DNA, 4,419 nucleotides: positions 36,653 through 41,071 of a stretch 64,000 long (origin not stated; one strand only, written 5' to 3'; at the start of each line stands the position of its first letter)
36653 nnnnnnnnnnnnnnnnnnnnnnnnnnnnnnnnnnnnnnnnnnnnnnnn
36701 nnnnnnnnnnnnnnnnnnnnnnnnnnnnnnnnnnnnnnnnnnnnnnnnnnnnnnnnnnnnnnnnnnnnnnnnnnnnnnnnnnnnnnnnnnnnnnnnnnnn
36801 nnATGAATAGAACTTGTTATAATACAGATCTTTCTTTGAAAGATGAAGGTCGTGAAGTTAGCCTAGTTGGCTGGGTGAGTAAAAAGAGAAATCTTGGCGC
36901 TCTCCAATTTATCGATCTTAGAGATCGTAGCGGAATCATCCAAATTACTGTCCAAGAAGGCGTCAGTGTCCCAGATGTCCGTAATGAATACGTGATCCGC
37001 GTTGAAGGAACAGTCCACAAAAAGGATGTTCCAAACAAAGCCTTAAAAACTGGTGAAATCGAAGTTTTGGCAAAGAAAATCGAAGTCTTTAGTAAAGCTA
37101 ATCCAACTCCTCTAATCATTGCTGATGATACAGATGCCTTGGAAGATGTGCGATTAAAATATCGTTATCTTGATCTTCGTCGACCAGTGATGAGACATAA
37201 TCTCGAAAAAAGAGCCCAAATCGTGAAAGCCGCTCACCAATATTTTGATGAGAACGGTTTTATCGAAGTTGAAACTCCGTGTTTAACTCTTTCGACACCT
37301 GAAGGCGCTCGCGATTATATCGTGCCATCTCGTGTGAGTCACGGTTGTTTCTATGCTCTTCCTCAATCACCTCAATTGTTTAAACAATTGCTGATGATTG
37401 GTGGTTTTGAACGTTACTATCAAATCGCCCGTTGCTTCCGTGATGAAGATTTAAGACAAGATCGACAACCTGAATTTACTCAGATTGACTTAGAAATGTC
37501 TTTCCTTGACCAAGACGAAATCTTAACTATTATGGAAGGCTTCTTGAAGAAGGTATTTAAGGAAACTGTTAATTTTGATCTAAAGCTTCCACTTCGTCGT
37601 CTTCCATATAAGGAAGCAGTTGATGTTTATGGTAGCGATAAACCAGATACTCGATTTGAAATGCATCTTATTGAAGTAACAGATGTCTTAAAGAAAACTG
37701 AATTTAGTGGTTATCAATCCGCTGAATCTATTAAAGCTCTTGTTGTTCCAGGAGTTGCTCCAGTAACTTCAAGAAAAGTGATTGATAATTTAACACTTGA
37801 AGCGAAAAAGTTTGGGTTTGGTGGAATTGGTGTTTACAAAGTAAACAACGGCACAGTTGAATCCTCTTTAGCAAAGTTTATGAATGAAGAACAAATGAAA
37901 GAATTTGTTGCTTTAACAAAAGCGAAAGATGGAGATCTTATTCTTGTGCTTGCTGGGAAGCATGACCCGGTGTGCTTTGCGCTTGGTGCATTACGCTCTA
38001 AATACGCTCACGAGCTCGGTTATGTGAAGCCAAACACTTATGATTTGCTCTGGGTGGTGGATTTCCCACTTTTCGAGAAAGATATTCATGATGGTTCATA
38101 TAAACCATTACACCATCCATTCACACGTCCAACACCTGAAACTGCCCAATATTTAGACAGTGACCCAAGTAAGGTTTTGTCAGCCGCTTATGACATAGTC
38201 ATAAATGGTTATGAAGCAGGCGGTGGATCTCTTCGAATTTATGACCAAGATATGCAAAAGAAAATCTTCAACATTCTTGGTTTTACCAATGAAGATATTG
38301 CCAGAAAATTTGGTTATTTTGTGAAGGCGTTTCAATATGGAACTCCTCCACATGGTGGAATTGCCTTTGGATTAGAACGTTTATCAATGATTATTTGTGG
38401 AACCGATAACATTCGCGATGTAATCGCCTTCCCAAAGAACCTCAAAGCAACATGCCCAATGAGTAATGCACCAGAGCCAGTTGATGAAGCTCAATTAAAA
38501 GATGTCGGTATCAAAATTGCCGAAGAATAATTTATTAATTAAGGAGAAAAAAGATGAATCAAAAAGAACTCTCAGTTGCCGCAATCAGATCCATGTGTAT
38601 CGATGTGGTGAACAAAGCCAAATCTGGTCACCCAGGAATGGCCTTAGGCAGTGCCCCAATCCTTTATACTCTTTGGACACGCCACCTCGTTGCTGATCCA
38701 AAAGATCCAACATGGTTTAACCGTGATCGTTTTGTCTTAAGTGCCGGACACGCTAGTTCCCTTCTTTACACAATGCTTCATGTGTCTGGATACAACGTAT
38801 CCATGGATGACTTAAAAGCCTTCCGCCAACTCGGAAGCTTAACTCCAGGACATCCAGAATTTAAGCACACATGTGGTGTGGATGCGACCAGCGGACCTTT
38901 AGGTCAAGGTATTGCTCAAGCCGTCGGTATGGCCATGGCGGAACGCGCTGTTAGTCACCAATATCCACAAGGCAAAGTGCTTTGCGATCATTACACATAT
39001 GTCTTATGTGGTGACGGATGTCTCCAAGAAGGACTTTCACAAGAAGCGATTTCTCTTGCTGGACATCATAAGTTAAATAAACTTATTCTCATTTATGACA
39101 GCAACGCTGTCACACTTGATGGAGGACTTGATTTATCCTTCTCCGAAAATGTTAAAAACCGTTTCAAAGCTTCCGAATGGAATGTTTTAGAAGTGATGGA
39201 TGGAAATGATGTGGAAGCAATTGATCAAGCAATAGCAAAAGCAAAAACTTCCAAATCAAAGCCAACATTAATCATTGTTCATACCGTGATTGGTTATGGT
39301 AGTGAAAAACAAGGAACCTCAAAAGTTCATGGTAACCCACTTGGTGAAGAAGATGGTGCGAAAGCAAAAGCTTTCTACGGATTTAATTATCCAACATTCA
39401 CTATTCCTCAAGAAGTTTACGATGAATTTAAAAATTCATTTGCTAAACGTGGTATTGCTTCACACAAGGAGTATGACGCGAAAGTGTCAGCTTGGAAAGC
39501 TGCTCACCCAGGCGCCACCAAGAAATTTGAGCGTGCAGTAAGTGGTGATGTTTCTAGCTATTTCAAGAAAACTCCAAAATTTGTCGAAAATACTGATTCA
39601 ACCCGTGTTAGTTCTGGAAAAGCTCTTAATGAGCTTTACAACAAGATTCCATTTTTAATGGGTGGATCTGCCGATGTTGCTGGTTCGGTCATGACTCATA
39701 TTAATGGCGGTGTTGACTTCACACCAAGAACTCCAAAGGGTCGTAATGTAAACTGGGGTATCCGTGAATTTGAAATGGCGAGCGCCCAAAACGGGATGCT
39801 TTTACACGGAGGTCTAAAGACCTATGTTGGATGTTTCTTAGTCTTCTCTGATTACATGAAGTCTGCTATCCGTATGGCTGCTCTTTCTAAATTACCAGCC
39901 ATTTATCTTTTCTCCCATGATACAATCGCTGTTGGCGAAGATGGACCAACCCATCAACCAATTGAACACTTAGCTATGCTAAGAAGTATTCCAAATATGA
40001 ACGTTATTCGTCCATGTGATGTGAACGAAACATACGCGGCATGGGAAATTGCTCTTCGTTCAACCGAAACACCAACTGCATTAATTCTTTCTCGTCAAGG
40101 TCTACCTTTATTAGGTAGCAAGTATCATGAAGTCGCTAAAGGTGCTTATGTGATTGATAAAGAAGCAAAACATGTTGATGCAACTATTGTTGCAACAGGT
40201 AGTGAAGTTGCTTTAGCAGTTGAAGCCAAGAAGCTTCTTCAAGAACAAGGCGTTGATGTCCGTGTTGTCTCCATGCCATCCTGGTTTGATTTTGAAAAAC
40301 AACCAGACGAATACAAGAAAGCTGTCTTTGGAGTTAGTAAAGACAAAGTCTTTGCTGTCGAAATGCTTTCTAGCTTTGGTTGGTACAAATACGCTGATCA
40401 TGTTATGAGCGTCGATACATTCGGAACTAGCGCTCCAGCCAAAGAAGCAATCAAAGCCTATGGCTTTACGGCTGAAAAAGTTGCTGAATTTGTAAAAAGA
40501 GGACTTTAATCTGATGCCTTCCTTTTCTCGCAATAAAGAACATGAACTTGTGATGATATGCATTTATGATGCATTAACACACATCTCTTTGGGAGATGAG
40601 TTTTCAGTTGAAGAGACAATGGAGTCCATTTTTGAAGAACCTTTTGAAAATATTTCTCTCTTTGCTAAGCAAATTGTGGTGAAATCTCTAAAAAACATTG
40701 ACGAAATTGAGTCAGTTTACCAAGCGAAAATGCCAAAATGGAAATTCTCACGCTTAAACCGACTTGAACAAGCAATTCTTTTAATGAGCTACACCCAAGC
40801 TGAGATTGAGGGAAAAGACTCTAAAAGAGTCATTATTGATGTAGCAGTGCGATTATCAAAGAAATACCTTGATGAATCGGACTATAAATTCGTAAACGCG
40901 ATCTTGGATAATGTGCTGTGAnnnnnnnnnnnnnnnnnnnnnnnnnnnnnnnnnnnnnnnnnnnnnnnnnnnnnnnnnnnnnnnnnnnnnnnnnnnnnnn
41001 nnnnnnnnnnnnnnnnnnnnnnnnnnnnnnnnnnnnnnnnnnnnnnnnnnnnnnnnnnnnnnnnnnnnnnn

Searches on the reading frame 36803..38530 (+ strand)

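Call 65: search_protein_families(library=pfam, proteins=[window:36803-38530:+], max_evalue=0.00001)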
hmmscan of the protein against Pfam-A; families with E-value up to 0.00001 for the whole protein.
window:36803-38530:+ (575 aa): 4 families
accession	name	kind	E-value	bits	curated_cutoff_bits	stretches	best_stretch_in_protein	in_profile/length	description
PF00152.25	tRNA-synt_2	-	1.4e-118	395.9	25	1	114-546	2-307/308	tRNA synthetases class II (D, K and N)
PF02938.19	GAD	-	4e-18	65.9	23.4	1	306-394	7-95/95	GAD domain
PF01336.31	tRNA_anti-codon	-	1.2e-13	51.2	27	1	19-95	1-74/75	OB-fold nucleic acid binding domain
PF01409.25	tRNA-synt_2d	-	1e-06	28.9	19.8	0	204-271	104-171/246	tRNA synthetases class II core domain (F)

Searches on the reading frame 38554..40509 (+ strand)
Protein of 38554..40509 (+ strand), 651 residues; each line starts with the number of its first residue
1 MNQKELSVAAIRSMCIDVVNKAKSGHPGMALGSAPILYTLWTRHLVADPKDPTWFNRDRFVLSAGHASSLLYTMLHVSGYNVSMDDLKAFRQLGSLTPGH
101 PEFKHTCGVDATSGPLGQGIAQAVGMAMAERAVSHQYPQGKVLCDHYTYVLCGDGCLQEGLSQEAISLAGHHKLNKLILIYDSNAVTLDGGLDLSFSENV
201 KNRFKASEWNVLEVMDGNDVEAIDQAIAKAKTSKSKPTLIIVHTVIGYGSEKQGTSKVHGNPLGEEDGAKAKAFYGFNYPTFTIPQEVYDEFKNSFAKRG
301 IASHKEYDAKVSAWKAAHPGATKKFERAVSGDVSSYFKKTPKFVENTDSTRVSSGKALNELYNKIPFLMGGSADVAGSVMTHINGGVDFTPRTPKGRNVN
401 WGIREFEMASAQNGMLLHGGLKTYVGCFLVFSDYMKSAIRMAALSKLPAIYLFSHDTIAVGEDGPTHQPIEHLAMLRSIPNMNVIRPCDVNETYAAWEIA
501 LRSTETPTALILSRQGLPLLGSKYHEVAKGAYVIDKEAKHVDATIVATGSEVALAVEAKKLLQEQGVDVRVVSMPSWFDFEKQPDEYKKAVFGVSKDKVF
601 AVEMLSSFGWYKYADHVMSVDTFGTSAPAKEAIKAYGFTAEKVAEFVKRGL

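Call 65: search_protein_families(library=pfam, proteins=[window:38554-40509:+], max_evalue=0.00001)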
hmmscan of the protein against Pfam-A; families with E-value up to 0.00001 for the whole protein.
window:38554-40509:+ (651 aa): 4 families
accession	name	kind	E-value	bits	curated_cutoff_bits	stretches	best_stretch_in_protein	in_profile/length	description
PF00456.26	Transketolase_N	-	1.8e-133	445.1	22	1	6-332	4-332/334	Transketolase, thiamine diphosphate binding domain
PF02779.29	Transket_pyr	-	7.3e-52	176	27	1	349-517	4-172/174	Transketolase, pyrimidine binding domain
PF22613.1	Transketolase_C_1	-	1.7e-35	122.1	27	1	530-639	1-113/113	Transketolase-like TK C-terminal domain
PF02780.25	Transketolase_C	-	4.7e-11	43.1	25.9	1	539-643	8-124/124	Transketolase, C-terminal domain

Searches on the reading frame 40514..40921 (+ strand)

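Call 66: search_protein_families(library=pfam, proteins=[window:40514-40921:+], max_evalue=0.00001)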
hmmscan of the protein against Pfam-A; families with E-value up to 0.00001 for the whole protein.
window:40514-40921:+ (135 aa): 1 family
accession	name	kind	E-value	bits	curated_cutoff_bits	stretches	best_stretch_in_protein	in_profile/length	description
PF01029.23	NusB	-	1.1e-17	65.1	23.1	1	41-134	38-131/133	NusB family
